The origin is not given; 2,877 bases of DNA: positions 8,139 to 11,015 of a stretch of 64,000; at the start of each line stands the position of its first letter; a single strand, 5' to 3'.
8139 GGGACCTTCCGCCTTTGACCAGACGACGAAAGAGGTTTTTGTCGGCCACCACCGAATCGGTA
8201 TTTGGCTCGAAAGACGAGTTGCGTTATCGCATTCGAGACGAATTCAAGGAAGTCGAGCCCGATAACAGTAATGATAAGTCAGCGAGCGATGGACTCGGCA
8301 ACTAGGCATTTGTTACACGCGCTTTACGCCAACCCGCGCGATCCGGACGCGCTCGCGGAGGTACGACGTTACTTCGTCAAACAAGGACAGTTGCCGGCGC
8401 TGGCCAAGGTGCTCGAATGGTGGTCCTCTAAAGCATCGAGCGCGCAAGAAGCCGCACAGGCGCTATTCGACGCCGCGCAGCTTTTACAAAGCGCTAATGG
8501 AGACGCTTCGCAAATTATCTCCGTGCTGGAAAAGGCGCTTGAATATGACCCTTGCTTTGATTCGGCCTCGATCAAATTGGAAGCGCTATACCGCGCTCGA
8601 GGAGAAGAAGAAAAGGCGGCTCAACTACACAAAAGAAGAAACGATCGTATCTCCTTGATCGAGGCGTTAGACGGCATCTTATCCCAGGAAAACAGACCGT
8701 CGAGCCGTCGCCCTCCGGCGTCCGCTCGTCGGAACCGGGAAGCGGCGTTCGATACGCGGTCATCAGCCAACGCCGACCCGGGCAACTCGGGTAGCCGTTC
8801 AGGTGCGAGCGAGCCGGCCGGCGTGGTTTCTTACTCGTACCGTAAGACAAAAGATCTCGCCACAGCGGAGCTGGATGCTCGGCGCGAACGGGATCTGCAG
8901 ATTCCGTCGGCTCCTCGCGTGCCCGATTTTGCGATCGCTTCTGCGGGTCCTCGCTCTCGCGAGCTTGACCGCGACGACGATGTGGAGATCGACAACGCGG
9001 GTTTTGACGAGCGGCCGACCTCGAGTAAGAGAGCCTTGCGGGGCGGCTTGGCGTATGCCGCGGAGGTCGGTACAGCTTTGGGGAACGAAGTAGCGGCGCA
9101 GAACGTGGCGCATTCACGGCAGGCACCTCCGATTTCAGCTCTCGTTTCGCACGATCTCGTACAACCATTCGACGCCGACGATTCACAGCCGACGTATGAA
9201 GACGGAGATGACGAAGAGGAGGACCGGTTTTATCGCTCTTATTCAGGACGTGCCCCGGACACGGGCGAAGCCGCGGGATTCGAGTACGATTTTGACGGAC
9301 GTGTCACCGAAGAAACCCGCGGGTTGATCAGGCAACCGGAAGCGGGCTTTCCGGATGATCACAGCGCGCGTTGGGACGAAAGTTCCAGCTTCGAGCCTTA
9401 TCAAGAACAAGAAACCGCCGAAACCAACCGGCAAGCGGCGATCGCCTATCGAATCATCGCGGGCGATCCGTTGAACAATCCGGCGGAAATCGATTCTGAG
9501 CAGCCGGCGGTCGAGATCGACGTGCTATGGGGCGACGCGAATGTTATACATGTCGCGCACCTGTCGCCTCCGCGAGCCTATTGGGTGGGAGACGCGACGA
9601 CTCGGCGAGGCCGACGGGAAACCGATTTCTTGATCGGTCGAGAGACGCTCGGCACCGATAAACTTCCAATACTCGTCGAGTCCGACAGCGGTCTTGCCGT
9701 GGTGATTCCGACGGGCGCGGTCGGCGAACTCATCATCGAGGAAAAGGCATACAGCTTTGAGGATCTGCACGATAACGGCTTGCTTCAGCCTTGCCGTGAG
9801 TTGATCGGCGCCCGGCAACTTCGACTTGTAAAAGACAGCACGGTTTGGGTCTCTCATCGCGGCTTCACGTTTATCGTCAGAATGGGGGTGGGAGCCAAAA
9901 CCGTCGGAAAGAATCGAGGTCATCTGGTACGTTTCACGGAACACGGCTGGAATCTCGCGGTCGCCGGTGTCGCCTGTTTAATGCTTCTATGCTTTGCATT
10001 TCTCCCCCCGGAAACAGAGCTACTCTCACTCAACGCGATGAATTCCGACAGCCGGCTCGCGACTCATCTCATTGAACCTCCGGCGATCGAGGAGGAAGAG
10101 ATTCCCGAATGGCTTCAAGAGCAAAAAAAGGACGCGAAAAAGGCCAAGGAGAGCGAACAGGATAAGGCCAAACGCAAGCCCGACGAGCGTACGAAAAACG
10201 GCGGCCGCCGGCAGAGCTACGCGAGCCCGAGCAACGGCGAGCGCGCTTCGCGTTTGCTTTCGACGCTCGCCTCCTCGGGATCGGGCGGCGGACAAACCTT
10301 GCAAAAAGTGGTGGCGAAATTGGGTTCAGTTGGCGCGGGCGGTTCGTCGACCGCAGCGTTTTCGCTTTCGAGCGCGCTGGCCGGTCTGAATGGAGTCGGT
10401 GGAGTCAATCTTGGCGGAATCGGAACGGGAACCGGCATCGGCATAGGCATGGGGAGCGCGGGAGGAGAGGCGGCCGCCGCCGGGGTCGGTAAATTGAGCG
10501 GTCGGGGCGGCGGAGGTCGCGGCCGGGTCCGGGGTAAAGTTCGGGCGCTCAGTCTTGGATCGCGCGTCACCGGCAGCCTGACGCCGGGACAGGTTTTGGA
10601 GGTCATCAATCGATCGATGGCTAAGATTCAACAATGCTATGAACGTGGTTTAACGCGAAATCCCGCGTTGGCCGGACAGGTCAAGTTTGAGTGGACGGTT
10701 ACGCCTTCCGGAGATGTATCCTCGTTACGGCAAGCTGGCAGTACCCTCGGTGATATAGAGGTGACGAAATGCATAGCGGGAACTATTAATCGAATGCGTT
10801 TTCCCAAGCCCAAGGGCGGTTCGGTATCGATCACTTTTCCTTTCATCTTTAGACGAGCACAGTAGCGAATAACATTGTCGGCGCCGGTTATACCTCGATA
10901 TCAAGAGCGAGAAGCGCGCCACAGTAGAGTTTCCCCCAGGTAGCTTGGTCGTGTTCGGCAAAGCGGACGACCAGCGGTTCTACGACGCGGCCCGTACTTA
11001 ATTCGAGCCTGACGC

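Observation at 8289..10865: GltG/GltJ-like (AgmX/PglI-tail) protein with an unusual N-terminal half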

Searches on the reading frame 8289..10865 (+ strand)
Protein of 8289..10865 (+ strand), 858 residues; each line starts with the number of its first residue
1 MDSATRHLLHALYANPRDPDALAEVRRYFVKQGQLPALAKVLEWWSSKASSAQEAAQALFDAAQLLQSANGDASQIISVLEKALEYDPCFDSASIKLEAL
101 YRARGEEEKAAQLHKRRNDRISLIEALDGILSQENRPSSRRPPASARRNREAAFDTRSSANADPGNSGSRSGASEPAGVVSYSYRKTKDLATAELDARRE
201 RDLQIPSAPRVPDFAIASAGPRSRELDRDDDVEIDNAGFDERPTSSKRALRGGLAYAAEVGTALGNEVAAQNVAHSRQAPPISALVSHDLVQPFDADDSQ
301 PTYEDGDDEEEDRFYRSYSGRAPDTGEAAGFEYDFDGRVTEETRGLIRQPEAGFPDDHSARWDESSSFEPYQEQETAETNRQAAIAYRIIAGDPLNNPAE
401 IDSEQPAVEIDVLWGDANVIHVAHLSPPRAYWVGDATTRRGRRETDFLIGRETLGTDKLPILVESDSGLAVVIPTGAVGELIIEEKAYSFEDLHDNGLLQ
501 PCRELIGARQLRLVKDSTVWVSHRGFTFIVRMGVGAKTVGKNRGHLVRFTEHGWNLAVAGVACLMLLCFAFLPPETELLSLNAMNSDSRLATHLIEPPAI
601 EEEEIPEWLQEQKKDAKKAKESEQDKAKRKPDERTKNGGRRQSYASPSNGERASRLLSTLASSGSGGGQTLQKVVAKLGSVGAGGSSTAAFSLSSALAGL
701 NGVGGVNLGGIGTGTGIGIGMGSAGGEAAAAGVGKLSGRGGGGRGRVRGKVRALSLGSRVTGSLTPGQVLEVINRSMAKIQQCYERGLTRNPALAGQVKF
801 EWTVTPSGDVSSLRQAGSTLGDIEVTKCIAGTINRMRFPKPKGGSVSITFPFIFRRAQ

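Call 5: search_protein_families(library=pfam, proteins=[window:8289-10865:+], max_evalue=0.1)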
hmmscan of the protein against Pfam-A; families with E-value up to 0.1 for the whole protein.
window:8289-10865:+ (858 aa): 1 family
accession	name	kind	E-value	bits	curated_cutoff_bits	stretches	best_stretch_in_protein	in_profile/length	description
PF14619.11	SnAC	-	0.099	13.6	27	0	599-635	20-56/72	Snf2-ATP coupling, chromatin remodelling complex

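Call 6: search_protein_families(library=ncbifam, proteins=[window:8289-10865:+], max_evalue=0.1)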
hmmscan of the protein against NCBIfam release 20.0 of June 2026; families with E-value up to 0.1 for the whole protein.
window:8289-10865:+ (858 aa): 6 families
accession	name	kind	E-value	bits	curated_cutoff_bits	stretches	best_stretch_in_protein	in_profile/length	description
NF033760.1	gliding_GltG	equivalog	1.8e-51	175.5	650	1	369-857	161-648/650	adventurous gliding motility protein GltG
NF033768.1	myxo_SS_tail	domain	1.8e-28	98.5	40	1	766-855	3-92/92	AgmX/PglI C-terminal domain-containing protein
NF033761.1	gliding_GltJ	equivalog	1.9e-13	50.4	450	1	758-854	575-671/671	adventurous gliding motility protein GltJ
TIGR02521.1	type_IV_pilW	equivalog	0.003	17.1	154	0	62-119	140-197/234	type IV pilus biogenesis/stability protein PilW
TIGR02917.1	PEP_TPR_lipo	equivalog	0.0042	15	312.2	1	4-116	552-660/899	XrtA/PEP-CTERM system TPR-repeat protein PrsT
NF008755.0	PRK11788.1-3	equivalog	0.05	12.9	430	1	54-120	35-99/388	lipopolysaccharide assembly protein LapB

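Call 13: find_homologous_proteins(query=window:8289-10862:+, max_evalue=0.001)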
Query window:8289-10862:+ (858 aa): 10 proteins with E <= 0.001 among 8000 candidates.
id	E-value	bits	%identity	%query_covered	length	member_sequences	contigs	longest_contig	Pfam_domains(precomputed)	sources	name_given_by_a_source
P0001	0.0e+0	1909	100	100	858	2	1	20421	-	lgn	-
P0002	1.2e-289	982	56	100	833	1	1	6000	-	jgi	-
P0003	4.4e-263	894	52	100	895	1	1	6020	-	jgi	jgi:tetratricopeptide (TPR) repeat protein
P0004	1.4e-214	733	48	76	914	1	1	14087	-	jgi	jgi:hypothetical protein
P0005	1.0e-90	324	47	31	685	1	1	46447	PF00498.32,PF16697.11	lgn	-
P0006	3.6e-83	299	42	34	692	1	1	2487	PF00498.32,PF16697.11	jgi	jgi:TonB family protein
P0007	2.0e-58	217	33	53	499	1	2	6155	PF03544.20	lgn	-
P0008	7.1e-37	146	28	55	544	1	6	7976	-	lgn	-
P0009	3.7e-35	140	35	11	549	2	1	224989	-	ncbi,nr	ncbi:AgmX/PglI C-terminal domain-containing protein [Chondromyces apiculatus]|nr:AgmX/PglI C-termina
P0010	1.3e-29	122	36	24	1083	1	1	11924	PF07714.24,PF00069.32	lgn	-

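Call 17: find_related_loci(query=window:8289-10862:+, collection=genome_contigs, flank=10000)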
Query window:8289-10862:+ (858 aa) in genome_contigs; peptide patterns used: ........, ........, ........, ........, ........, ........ (x = any residue, [..] = any of these).
108 stretches matched a pattern; 1 encode a relative of the query (tblastn E <= 1e-3); 1 distinct loci.
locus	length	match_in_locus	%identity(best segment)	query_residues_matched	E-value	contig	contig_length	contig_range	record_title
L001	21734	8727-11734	25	408-854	1e-19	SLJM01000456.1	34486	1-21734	MAG: Myxococcales bacterium isolate CSSed165cm_238 CSSed16-5cm-1739, whole genome shotgun sequence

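Call 18: find_encoding_contigs(protein=P0004, flank=10000, max_places=3)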
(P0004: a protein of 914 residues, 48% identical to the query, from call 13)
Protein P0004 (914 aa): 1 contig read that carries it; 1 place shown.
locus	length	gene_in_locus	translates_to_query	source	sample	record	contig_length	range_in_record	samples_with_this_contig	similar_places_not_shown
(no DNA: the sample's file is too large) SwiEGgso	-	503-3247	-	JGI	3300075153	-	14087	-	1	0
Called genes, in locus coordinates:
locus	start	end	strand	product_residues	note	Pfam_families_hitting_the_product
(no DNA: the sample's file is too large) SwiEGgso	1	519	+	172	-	?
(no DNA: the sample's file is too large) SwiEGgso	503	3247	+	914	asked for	-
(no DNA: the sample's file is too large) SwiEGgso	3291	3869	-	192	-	-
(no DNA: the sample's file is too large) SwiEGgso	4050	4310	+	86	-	-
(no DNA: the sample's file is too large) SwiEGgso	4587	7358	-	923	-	PF13191:AAA_16 (weak), PF25199:nSTAND_NTPase5 (faint), PF13401:AAA_22 (weak), PF13424:TPR_12 (faint), PF25873:WHD_MalT, PF17874:TPR_MalT, PF00196:GerE, PF08281:Sigma70_r4_2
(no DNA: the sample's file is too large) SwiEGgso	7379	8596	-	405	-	PF02737:3HCDH_N, PF00725:3HCDH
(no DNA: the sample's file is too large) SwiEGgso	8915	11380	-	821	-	PF02518:HATPase_c, PF00204:DNA_gyraseB, PF01751:Toprim, PF21249:GyrB_hook (weak), PF18053:GyrB_insert, PF00986:DNA_gyraseB_C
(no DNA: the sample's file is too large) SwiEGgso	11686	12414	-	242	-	PF01648:ACPS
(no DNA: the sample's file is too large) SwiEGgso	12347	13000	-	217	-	PF01553:Acyltransferase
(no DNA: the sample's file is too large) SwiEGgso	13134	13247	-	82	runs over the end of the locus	PF00550:PP-binding (weak)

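Call 19: find_encoding_contigs(protein=P0005, flank=10000, max_places=3)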
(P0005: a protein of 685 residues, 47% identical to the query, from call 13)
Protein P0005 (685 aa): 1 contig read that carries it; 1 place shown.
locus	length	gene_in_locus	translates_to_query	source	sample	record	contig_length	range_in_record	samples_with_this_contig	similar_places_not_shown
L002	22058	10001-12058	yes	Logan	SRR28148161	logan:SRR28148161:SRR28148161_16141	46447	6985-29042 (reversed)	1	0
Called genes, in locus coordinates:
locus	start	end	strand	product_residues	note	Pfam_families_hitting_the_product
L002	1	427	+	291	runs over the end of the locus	PF13513:HEAT_EZ (faint), PF02985:HEAT (faint), PF13646:HEAT_2, PF03130:HEAT_PBS (faint), PF13646:HEAT_2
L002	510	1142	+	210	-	-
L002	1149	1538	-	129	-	PF02021:UPF0102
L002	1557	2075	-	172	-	-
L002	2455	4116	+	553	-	PF13432:TPR_16 (faint)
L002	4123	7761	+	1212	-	PF07719:TPR_2 (faint), PF10602:RPN7 (faint), PF13428:TPR_14 (faint), PF13432:TPR_16 (faint), PF14559:TPR_19 (faint), PF00515:TPR_1 (faint), PF13174:TPR_6 (weak), PF13176:TPR_7 (faint), +2 more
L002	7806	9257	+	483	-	PF21033:RMD1-3 (faint), PF23914:TPR_CcmH_CycH (weak), PF13432:TPR_16, PF14559:TPR_19 (weak), PF00515:TPR_1, PF07719:TPR_2 (weak), PF13414:TPR_11, PF13431:TPR_17 (weak), +6 more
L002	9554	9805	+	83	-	-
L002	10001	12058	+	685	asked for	PF16697:Yop-YscD_cpl, PF00498:FHA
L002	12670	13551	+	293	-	PF25063:ARM_TT21_C (faint), PF00515:TPR_1 (faint), PF12895:ANAPC3 (weak), PF25062:ARM_TT21_N (weak), PF13429:TPR_15 (weak), PF23914:TPR_CcmH_CycH (weak), PF24885:TPR_NPHP3 (weak), PF13432:TPR_16, +13 more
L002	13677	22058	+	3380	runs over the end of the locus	PF00515:TPR_1 (faint), PF07719:TPR_2 (faint), PF13174:TPR_6 (faint), PF13176:TPR_7 (faint), PF13181:TPR_8 (faint), PF13414:TPR_11 (faint), PF13428:TPR_14 (faint), PF13424:TPR_12, +8 more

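Call 20: find_encoding_contigs(protein=P0002, flank=10000, max_places=3)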
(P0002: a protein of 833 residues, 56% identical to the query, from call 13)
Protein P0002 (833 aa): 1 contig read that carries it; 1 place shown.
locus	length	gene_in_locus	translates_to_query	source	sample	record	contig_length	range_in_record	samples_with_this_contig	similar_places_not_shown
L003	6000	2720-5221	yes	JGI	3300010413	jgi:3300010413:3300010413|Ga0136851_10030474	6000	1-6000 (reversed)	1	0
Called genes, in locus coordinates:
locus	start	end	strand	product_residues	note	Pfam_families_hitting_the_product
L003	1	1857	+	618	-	?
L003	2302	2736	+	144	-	-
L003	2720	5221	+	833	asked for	-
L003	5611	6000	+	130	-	?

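Call 21: find_encoding_contigs(protein=P0003, flank=10000, max_places=3)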
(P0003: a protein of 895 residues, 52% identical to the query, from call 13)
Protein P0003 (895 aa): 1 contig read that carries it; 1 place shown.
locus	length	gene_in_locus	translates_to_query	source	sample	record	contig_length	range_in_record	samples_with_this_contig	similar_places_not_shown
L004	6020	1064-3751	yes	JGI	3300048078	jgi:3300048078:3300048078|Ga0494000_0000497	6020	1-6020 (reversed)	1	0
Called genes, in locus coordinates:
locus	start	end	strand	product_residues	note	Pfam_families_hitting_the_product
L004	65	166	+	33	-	-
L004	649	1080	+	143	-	-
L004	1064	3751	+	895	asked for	-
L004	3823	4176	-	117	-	-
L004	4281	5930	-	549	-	PF13432:TPR_16 (faint), PF14559:TPR_19 (faint)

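Call 79: find_related_loci(query=A1, collection=metagenome_contigs, flank=10000)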
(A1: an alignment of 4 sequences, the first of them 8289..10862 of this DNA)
Query A1 (858 aa) in metagenome_contigs; peptide patterns used: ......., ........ (x = any residue, [..] = any of these).
156 stretches matched a pattern; 1 encode a relative of the query (tblastn E <= 1e-3); 1 distinct loci.
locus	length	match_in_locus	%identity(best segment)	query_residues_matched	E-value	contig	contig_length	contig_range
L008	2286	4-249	77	777-858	2e-38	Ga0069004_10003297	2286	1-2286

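Call 96: search_protein_families(library=pfam, proteins=[P0010, P0005, P0007], max_evalue=1)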
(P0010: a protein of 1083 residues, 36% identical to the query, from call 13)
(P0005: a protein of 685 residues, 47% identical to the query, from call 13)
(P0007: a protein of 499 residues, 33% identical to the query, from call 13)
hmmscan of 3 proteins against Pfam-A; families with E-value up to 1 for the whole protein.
P0010 (1083 aa): 5 families
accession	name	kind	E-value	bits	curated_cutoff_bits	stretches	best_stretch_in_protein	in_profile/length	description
PF00069.31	Pkinase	-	4.4e-13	49.7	31.7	1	54-268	43-253/263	Protein kinase domain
PF07714.23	PK_Tyr_Ser-Thr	-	1.1e-09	38.5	23.1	1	35-266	29-248/258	Protein tyrosine and serine/threonine kinase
PF06519.16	TolA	-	0.0038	17.8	25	1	993-1072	7-85/96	TolA C-terminal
PF03544.19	TonB_C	-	0.16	12.9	24.6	1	1020-1081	14-78/79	Gram-negative bacterial TonB protein C-terminal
PF09495.15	DUF2462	-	0.39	11.9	23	1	828-898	7-75/77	Protein of unknown function (DUF2462)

P0005 (685 aa): 3 families
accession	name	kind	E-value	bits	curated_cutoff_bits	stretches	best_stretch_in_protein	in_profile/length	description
PF00498.31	FHA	-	4.6e-14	53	20.7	1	32-95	2-67/67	FHA domain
PF16697.10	Yop-YscD_cpl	-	1e-09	38.9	33.2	1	14-101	2-90/94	Inner membrane component of T3SS, cytoplasmic domain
PF03544.19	TonB_C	-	0.00037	21.3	24.6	1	614-674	11-71/79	Gram-negative bacterial TonB protein C-terminal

P0007 (499 aa): 1 family
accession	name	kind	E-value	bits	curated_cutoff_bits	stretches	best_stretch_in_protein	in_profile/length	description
PF03544.19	TonB_C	-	1.1e-05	26.2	24.6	1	429-492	10-75/79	Gram-negative bacterial TonB protein C-terminal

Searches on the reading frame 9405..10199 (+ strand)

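Call 96: search_protein_families(library=pfam, proteins=[window:9405-10199:+], max_evalue=1)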
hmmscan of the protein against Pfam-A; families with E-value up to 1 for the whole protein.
window:9405-10199:+ (265 aa): 1 family
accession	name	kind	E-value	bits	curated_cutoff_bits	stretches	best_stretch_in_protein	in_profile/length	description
PF14619.11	SnAC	-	0.069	14.1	27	1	226-262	19-55/72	Snf2-ATP coupling, chromatin remodelling complex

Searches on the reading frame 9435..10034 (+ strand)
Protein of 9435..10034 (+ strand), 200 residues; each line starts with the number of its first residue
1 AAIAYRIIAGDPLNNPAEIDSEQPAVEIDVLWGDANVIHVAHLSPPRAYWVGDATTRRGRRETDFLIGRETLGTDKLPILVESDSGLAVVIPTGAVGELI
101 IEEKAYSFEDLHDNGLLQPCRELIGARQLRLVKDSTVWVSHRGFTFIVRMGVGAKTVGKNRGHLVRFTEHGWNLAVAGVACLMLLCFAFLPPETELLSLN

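Call 58: predict_structure(alignment_id=A3)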
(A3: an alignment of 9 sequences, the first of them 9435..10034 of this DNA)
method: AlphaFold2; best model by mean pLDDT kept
length: 200 residues; sequences in the alignment: 9
mean_pLDDT: 77.9   pTM: 0.62
mean pLDDT of the five models: 77.9, 76.2, 75.8, 74.9, 62.2
residues with pLDDT >= 90: 81; 70-90: 65; 50-70: 19; < 50: 35
segments of 3 or more residues with pLDDT < 50: 1-19, 155-166, 197-200
pLDDT, mean of each block of 10 residues (from residue 1): 36 45 76 86 87 90 90 92 89 94 91 92 92 91 92 48 47 82 84 54
secondary structure, 60 per line:
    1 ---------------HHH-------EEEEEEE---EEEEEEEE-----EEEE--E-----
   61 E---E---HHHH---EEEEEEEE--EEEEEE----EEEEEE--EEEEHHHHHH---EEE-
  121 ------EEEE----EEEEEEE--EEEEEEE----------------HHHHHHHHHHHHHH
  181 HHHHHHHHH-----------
elements in order: E26-32 E36-43 E49-52 H69-72 E76-83 E86-91 E96-101 E104-107 H108-113 E117-119 E127-130 E135-141 E144-150 H167-189

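Call 65: fold_search(model_id=the predicted structure, library=pdb)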
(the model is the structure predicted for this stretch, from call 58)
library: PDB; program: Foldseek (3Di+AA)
matches with E <= 10: 450; with E <= 0.001: 0
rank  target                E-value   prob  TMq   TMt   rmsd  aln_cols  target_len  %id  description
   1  7dvq_X                6.5e-03  0.95  0.29  0.35  12.8       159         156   11  Cryo-EM Structure of the Activated Human Minor Spliceosome (minor Bact Complex) (released 2021-03-31)
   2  8i0p_X                2.4e-02  0.90  0.31  0.38  11.8       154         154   13  The cryo-EM structure of human pre-Bact complex (released 2024-07-31)
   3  3vpy                  2.4e-02  0.75  0.28  0.36  13.7       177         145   11  Crystal structure of Arabidopsis DDL FHA domain (released 2013-02-06)
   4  3elv_B                3.0e-02  0.95  0.34  0.44   7.0       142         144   13  Crystal Structure of Full-Length Yeast Pml1p (released 2009-02-10)
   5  5bvi_A                4.7e-02  0.84  0.32  0.35  11.2       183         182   10  X-ray Structure of Interferon Regulatory Factor 4 IAD Domain (released 2015-09-30)
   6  5bvi_B                8.8e-02  0.75  0.32  0.34  11.2       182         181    9  X-ray Structure of Interferon Regulatory Factor 4 IAD Domain (released 2015-09-30)
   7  4h87_A                1.7e-01  0.72  0.32  0.47  11.2       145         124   10  Crystal structure of a FHA domain of kanadaptin (SLC4A1AP) from Homo sapiens at 1.55 A resolution (released 2012-10-10)
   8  6l9v_A                1.9e-01  0.21  0.19  0.25   8.1       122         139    5  Crystal structure of mouse TIFA (T9D/C36S mutant) (released 2020-04-01)
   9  8rke_A                3.8e-01  0.18  0.23  0.17  13.7       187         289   10  Crystal structure of the complete N-terminal region of human ZP2 (hZP2-N1N2N3) (released 2024-03-13)
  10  6l9u                  4.0e-01  0.18  0.19  0.26   8.0       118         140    6  Crystal structure of mouse TIFA (released 2020-04-01)
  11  7jfm_A                4.3e-01  0.30  0.29  0.29  11.0       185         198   11  Crystal structure of mouse phosphorylated IRF-3 bound to CBP (released 2020-09-09)
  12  1j2f_B                5.7e-01  0.18  0.28  0.25  13.2       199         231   10  X-ray crystal structure of IRF-3 and its functional implications (released 2003-11-25)
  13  5yyx                  6.4e-01  0.35  0.29  0.44   7.7       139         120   10  Crystal Structure of the MEK1 FHA domain (released 2018-10-10)
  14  6l9v_B                6.7e-01  0.15  0.20  0.28   8.1       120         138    5  Crystal structure of mouse TIFA (T9D/C36S mutant) (released 2020-04-01)
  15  1g74                  8.4e-01  0.02  0.10  0.12  13.7        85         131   12  Toward changing specificity: adipocyte lipid binding protein mutant, oleic acid bound form (released 2003-06-10)
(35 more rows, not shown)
